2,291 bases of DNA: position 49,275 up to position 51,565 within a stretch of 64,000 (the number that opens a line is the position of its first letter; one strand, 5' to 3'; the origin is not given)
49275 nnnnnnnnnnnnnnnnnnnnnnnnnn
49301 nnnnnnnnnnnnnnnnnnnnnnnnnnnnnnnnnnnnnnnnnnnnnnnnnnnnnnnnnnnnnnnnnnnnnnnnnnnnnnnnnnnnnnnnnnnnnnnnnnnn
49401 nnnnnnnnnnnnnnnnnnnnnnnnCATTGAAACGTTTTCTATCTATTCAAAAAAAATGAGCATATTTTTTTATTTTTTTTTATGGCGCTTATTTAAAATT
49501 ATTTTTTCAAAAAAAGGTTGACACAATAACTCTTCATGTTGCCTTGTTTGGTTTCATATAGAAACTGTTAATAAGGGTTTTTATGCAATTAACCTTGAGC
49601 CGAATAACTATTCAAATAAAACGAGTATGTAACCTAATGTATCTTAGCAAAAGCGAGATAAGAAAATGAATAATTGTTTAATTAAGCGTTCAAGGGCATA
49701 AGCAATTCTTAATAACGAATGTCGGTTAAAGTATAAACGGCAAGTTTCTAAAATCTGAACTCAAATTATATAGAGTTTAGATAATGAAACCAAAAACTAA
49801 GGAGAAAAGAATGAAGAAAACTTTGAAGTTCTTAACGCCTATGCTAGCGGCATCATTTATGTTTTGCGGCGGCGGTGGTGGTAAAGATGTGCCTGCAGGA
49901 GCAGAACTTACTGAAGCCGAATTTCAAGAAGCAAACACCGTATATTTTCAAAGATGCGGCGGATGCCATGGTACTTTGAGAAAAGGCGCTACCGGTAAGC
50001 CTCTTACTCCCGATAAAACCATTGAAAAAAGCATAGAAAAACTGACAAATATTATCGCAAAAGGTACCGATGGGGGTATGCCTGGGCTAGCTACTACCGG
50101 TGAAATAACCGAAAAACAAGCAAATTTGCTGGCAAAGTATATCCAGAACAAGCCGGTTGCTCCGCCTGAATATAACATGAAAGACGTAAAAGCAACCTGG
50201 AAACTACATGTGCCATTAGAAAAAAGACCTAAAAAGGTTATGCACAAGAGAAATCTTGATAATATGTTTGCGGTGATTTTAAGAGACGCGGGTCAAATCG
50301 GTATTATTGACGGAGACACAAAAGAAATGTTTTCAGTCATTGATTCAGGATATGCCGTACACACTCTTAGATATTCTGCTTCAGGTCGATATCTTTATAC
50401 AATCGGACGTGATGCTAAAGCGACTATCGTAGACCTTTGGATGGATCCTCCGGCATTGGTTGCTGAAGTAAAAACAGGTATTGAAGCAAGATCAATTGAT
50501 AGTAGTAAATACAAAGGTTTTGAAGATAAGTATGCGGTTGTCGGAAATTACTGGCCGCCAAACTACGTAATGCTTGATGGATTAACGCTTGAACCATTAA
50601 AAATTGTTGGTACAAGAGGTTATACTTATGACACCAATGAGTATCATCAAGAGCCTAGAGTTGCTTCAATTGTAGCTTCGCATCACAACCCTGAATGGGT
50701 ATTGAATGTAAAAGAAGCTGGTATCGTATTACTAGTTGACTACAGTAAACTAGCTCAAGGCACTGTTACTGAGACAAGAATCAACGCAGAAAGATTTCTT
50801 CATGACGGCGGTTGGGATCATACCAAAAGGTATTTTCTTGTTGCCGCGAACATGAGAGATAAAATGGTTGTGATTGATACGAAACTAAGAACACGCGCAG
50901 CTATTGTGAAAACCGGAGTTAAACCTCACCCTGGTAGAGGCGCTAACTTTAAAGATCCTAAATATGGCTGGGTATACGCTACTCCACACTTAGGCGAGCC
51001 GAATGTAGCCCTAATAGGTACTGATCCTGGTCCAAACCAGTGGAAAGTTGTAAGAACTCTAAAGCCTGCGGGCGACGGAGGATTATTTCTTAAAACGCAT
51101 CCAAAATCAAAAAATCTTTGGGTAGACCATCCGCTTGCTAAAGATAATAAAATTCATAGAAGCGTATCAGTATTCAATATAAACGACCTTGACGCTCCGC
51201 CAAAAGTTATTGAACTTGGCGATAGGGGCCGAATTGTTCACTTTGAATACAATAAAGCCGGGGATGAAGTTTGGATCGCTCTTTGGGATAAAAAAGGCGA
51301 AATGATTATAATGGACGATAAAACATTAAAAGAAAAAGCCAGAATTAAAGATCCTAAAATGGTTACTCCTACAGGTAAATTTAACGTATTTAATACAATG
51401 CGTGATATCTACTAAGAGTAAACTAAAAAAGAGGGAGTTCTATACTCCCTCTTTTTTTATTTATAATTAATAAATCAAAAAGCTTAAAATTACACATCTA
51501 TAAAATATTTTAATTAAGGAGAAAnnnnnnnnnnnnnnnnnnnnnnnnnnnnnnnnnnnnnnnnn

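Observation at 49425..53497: Compact cd1 nitrite reductase cassette (nirS, cytochrome c, NirN/NirF-like) between ftsK and the end of a flagellar operon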

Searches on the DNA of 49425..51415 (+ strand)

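Call 65: search_rna_families(source=window, start=49425, end=49830, threshold=evalue, max_evalue=1)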
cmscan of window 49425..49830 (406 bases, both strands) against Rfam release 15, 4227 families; matches with E-value up to 1: 1.
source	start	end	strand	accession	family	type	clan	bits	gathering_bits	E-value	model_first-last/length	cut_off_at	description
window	49426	49450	+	RF01952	SOX2OT_exon2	Gene; lncRNA;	-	14.3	45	0.72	45-69/69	no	SOX2 overlapping transcript exon 2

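Call 66: search_rna_families(source=L001, start=9430, end=10010, threshold=evalue, max_evalue=1)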
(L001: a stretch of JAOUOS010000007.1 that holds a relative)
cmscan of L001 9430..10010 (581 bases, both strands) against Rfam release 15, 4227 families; matches with E-value up to 1: 0.
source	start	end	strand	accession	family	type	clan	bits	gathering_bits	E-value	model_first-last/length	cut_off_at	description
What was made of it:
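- Tried and rejected: Rfam at permissive thresholds on both leaders found no family (calls 65, 66).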
